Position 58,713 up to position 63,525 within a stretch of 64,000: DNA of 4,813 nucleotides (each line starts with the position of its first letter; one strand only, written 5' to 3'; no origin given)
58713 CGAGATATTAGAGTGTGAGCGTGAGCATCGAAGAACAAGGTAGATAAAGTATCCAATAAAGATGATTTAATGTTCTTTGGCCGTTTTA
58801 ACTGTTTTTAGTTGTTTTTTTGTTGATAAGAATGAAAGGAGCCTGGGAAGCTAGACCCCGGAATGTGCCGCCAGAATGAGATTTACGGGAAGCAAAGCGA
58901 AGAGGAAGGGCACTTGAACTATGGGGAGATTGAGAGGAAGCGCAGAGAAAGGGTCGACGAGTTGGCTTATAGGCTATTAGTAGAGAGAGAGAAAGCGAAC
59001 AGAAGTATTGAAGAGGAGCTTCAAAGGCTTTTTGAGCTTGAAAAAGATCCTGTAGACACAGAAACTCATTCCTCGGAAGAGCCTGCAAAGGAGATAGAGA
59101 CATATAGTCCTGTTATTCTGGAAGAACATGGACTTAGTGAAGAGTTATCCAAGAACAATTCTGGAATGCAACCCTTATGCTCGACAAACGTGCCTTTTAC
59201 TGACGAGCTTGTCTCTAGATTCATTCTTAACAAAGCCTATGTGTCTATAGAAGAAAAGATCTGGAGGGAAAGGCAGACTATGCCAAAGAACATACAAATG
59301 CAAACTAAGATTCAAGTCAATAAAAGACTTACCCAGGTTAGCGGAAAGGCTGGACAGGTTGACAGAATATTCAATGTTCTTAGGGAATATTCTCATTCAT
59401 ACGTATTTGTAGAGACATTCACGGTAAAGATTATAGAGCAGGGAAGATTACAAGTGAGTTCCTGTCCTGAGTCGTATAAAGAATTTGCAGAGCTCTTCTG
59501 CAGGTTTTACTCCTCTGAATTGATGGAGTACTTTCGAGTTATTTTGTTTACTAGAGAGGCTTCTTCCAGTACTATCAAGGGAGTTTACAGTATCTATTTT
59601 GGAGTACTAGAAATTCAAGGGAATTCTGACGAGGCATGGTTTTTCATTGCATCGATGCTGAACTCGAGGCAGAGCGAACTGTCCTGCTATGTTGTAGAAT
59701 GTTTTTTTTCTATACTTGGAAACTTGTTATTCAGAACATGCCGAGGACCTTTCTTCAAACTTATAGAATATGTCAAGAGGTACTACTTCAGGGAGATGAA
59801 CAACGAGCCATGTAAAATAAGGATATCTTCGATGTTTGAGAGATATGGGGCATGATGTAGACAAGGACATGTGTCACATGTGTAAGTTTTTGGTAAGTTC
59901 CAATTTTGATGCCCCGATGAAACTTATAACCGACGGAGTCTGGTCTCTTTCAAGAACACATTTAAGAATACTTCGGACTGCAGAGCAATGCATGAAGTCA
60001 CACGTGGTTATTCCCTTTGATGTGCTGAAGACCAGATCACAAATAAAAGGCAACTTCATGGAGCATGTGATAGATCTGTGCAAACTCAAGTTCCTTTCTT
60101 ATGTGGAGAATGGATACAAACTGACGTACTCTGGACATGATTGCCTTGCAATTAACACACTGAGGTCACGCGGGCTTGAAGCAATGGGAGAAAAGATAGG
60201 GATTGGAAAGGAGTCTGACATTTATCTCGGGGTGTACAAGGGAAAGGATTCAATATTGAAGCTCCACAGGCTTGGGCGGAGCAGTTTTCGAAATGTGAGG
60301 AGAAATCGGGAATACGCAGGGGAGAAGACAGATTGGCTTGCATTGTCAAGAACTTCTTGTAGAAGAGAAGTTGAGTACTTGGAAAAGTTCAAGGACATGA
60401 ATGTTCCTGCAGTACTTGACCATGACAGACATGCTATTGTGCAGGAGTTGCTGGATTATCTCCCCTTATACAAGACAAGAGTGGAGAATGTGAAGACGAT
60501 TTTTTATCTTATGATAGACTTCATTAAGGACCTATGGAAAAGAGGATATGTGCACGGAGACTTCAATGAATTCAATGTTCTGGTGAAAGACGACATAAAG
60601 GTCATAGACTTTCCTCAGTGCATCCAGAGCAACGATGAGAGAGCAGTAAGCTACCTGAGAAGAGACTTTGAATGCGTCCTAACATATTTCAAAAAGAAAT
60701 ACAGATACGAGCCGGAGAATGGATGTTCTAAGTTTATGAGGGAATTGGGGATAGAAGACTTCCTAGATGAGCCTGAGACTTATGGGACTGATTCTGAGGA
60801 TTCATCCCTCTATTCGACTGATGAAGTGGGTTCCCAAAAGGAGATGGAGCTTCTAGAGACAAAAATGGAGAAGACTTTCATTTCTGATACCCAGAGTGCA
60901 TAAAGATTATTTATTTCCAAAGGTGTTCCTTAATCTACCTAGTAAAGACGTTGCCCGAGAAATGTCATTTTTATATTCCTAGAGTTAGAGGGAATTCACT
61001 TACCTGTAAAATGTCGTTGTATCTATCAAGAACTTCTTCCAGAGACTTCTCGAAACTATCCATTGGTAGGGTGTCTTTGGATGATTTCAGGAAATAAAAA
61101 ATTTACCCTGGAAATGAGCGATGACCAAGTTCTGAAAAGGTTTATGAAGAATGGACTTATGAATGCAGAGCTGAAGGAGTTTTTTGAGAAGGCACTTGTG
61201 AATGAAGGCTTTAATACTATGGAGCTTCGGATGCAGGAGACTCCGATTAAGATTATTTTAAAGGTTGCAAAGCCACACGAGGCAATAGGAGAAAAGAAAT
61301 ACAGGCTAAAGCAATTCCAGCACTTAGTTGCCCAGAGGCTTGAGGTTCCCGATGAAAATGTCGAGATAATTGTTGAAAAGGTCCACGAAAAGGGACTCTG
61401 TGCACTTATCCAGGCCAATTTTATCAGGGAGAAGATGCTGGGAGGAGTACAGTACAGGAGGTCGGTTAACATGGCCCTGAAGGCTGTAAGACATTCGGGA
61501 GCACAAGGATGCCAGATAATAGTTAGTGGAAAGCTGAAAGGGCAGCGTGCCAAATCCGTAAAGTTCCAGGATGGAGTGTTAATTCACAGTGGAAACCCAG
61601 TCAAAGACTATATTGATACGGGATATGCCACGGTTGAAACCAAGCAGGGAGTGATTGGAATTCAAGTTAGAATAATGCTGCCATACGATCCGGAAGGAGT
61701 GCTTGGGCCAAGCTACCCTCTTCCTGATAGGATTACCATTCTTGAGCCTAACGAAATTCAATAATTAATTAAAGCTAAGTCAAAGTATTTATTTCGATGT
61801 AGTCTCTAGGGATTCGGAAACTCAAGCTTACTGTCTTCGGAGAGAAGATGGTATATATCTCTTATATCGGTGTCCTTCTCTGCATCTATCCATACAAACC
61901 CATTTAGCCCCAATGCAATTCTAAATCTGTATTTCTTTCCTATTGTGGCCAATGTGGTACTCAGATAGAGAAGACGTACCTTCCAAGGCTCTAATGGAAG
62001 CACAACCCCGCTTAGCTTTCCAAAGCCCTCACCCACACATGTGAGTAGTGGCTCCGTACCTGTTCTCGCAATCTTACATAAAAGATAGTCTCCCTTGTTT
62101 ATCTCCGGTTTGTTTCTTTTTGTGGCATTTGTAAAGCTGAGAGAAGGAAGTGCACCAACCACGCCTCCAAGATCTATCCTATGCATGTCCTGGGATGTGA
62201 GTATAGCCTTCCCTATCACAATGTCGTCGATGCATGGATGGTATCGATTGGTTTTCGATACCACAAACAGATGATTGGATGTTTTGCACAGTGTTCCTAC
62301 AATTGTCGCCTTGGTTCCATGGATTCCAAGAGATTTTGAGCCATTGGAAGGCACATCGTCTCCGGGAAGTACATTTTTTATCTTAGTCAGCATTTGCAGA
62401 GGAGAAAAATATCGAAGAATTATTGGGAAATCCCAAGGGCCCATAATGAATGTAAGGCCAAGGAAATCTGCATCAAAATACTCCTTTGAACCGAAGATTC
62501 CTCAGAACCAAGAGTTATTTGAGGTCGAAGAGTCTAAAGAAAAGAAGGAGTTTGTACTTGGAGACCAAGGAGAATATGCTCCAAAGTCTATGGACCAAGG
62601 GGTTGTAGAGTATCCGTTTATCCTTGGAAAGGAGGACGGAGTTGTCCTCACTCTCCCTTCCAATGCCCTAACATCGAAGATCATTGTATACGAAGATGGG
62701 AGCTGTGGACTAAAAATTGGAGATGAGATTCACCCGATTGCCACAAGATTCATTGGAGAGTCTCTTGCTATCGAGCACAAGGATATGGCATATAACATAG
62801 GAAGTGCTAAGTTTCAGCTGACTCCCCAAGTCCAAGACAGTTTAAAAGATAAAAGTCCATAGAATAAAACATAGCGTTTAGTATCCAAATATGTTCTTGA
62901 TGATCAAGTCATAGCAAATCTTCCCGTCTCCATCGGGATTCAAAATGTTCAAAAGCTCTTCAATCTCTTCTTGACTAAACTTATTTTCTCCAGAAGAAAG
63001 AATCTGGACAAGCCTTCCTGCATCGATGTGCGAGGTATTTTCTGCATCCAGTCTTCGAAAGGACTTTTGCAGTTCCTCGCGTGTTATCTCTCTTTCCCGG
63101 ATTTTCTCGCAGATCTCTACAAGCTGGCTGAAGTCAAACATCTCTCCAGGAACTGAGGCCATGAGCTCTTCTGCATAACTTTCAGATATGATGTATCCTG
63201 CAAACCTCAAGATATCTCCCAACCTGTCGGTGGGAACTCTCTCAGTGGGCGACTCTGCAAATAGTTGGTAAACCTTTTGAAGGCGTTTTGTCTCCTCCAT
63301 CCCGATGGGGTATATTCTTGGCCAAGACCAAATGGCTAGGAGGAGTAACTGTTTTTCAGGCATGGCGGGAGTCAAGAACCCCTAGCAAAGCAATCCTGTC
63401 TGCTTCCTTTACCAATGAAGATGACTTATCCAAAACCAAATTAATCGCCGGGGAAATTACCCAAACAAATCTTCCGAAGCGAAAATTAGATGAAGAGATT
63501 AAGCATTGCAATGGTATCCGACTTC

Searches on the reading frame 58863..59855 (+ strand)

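Call 37: search_protein_families(library=pfam, proteins=[window:58863-59855:+], max_evalue=0.001)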
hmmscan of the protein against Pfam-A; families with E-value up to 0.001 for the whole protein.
window:58863-59855:+ (330 aa): 1 family
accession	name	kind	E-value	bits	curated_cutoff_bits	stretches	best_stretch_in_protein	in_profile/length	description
PF07817.19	GLE1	-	2e-05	24.5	24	0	256-304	198-249/250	GLE1-like protein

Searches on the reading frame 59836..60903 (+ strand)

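Call 37: search_protein_families(library=pfam, proteins=[window:59836-60903:+], max_evalue=0.001)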
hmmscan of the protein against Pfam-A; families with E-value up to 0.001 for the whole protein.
window:59836-60903:+ (355 aa): 4 families
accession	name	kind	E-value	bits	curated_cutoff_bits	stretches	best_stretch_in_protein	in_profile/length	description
PF01163.29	RIO1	-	5.8e-35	121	22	1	130-291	3-180/187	RIO domain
PF09202.17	Rio2_N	-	7.9e-20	71.4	27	1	36-112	2-82/82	Rio2, N-terminal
PF01636.29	APH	-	0.0009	19.5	23.2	0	226-259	154-194/239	Phosphotransferase enzyme family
PF00069.31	Pkinase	-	0.00095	19.1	31.7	0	119-269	5-152/263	Protein kinase domain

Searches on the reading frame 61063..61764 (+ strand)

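Call 37: search_protein_families(library=pfam, proteins=[window:61063-61764:+], max_evalue=0.001)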
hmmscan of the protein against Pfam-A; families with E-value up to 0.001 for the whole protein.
window:61063-61764:+ (233 aa): 2 families
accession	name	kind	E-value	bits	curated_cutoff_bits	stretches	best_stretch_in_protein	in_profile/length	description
PF00189.25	Ribosomal_S3_C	-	2.5e-24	86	34.1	1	121-204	1-83/83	Ribosomal protein S3, C-terminal domain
PF07650.23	KH_2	-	5.8e-05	23.3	22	1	36-110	1-76/78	KH domain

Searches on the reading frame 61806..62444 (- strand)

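Call 37: search_protein_families(library=pfam, proteins=[window:61806-62444:-], max_evalue=0.001)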
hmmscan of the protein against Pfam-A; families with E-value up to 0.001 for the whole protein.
window:61806-62444:- (212 aa): 2 families
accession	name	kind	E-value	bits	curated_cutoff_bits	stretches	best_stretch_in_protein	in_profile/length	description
PF21262.3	RRP40_S1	-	2.1e-13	50.4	27.1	1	68-143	1-78/83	Exosome complex component RRP40, S1 domain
PF15985.11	KH_6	-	1e-09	39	27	1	146-190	1-45/47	KH domain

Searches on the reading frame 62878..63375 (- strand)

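Call 37: search_protein_families(library=pfam, proteins=[window:62878-63375:-], max_evalue=0.001)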
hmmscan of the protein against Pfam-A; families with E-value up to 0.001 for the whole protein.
window:62878-63375:- (165 aa): 3 families
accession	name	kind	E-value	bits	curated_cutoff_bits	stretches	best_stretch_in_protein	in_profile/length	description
PF13499.12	EF-hand_7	-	2.4e-10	41.1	30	1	99-156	1-60/67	EF-hand domain pair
PF13405.12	EF-hand_6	-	7.2e-06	25.7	25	0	101-128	1-28/30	EF-hand domain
PF13833.12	EF-hand_8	-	0.00038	20.6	28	0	117-153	5-42/54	EF-hand domain pair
